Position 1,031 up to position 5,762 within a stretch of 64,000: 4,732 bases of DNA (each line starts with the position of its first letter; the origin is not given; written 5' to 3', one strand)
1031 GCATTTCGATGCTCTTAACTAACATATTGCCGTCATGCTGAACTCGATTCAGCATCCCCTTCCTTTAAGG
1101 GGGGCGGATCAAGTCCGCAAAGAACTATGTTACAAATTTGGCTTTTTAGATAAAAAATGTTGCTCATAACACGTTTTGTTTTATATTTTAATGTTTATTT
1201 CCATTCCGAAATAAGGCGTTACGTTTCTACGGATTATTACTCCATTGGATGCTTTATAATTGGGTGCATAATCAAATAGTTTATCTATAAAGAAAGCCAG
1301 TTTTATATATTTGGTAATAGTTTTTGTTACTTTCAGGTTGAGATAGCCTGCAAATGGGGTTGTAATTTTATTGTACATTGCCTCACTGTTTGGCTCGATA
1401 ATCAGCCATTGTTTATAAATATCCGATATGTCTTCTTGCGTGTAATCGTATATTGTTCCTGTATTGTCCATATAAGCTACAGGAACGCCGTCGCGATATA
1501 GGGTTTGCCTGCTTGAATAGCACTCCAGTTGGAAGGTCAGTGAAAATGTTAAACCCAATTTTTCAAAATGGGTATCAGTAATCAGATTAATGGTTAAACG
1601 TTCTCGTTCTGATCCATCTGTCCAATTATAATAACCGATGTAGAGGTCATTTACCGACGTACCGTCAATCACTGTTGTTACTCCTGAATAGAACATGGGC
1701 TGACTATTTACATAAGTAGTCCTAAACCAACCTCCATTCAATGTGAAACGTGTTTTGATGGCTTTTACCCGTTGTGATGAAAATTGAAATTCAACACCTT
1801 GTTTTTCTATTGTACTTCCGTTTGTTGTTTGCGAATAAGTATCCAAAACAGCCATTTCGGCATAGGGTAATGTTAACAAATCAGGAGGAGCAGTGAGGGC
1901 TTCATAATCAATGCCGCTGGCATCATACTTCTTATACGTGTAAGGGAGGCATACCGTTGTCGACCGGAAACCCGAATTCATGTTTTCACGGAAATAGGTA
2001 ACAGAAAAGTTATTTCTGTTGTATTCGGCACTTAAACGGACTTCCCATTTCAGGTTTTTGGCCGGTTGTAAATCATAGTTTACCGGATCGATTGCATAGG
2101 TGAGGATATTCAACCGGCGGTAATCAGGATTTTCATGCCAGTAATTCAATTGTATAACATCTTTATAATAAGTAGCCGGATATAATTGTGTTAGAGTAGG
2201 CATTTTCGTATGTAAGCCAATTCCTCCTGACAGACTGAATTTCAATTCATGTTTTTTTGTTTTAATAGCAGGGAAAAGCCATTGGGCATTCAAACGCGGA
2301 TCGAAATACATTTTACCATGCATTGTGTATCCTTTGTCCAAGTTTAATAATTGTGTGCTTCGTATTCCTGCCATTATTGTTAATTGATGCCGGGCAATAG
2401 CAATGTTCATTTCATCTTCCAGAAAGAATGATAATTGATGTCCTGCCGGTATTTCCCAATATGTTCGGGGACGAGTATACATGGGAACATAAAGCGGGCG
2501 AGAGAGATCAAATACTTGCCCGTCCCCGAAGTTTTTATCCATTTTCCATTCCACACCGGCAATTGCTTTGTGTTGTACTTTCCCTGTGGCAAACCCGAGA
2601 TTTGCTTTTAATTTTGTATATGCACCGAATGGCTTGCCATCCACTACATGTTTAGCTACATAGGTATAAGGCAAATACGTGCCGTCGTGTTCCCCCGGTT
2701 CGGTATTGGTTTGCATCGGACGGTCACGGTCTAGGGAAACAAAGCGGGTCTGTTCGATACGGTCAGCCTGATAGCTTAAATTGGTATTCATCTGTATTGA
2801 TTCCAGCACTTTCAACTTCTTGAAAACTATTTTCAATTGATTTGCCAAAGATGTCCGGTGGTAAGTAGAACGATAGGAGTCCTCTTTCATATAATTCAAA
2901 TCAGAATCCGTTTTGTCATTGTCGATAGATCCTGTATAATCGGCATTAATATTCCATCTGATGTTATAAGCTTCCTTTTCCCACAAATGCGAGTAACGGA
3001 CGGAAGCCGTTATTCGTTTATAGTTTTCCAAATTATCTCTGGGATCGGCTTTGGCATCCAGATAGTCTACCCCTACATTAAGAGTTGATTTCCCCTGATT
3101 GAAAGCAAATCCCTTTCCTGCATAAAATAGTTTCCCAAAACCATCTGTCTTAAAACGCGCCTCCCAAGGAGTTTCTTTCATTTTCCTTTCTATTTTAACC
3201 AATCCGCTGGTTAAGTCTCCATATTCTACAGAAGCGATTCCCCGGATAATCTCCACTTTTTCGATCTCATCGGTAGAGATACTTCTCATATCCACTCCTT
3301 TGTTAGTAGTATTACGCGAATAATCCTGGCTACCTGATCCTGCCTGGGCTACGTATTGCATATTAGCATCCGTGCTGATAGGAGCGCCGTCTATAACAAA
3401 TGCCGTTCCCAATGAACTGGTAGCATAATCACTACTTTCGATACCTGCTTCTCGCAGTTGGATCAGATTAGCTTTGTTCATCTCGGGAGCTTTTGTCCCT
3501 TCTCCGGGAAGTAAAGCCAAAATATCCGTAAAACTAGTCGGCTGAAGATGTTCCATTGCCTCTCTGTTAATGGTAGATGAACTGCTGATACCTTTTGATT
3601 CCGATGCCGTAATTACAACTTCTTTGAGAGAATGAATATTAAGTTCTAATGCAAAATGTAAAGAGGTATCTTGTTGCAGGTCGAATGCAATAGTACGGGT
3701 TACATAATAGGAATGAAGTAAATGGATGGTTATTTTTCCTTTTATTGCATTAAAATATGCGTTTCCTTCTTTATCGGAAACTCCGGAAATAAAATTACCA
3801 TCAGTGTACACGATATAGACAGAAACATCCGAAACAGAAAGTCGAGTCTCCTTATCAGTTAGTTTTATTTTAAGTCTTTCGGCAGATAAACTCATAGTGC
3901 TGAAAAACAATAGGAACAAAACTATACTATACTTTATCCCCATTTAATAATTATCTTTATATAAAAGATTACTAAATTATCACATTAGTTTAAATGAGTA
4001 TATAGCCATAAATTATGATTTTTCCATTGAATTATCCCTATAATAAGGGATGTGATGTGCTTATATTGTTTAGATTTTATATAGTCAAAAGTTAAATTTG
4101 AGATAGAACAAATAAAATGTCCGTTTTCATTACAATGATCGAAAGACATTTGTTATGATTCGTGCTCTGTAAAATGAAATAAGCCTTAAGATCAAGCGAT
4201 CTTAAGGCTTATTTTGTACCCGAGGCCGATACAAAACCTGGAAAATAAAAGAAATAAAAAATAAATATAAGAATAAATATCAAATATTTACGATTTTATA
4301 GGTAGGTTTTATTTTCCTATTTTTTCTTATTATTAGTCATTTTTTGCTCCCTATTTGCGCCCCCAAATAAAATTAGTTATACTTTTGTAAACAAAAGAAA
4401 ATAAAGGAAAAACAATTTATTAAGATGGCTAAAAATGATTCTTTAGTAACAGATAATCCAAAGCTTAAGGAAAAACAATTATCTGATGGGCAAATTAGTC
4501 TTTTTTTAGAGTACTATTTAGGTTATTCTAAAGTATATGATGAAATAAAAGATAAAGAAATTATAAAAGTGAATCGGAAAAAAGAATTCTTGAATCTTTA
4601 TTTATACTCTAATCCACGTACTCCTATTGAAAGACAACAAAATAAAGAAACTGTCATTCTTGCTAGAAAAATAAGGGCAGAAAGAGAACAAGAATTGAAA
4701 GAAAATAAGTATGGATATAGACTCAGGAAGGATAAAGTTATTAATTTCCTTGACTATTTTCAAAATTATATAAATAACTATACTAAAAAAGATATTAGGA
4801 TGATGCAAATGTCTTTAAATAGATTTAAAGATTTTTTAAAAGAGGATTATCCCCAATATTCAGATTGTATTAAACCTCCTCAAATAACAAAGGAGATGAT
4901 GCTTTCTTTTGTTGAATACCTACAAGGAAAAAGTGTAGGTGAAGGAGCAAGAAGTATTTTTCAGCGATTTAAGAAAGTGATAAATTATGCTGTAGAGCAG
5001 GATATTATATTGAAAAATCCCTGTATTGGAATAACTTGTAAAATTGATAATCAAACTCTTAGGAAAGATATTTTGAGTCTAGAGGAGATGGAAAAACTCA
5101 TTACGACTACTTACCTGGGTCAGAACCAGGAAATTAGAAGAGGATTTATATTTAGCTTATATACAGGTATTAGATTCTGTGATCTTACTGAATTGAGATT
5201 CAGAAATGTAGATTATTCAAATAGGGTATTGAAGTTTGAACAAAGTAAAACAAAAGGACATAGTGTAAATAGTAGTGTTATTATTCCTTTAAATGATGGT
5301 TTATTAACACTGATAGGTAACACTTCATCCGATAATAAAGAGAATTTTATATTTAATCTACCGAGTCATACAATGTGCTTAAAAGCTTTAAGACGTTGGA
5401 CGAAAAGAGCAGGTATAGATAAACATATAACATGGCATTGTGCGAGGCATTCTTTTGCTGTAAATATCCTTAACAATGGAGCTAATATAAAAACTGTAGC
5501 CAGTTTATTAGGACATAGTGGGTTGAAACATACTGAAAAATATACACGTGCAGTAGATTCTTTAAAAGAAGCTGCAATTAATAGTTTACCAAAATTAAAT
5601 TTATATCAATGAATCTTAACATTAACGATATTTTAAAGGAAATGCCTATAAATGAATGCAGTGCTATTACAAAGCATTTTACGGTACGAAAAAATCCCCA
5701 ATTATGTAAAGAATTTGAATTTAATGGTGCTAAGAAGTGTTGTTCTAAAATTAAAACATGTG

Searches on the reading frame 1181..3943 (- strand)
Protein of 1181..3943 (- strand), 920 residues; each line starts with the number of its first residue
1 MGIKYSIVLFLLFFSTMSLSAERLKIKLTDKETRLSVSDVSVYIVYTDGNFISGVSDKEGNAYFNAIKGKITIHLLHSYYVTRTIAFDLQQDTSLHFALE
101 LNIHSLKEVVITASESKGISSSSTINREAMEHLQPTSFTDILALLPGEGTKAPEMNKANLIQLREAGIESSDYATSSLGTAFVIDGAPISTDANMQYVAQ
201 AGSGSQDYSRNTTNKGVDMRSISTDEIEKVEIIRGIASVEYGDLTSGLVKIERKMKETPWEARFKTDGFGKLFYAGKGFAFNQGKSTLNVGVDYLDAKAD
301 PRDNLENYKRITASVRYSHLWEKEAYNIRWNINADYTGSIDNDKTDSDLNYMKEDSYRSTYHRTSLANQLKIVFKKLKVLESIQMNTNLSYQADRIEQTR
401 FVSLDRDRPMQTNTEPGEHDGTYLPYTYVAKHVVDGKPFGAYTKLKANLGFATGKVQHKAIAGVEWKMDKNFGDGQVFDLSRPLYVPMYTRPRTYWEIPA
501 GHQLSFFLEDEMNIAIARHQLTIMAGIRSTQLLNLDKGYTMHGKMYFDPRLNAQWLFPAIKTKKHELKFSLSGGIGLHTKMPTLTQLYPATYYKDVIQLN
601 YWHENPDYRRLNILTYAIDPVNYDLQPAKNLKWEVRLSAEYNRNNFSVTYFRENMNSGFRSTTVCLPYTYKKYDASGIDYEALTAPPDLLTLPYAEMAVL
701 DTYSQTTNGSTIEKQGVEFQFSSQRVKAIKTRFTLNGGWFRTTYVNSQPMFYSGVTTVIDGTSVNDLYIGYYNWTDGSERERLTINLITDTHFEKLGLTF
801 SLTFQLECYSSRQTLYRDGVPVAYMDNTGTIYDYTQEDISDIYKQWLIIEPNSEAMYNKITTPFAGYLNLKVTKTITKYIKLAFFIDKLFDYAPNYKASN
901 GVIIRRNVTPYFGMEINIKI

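Call 53: search_protein_families(library=pfam, proteins=[window:1181-3943:-], max_evalue=0.00001)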
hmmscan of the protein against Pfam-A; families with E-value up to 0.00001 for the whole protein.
window:1181-3943:- (920 aa): 1 family
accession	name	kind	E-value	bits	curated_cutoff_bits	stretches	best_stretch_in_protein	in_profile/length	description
PF07715.20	Plug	-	2.3e-10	41.3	23.9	1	120-245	7-103/107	TonB-dependent Receptor Plug Domain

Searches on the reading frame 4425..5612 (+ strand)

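Call 53: search_protein_families(library=pfam, proteins=[window:4425-5612:+], max_evalue=0.00001)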
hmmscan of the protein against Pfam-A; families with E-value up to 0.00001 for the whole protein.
window:4425-5612:+ (395 aa): 2 families
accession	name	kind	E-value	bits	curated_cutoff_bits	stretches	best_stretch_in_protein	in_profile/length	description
PF00589.27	Phage_integrase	-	4.2e-23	82.4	27.1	1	218-376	4-168/172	Phage integrase family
PF13102.12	Phage_int_SAM_5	-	6.7e-18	65.3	22.3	1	107-200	1-95/98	Phage integrase SAM-like domain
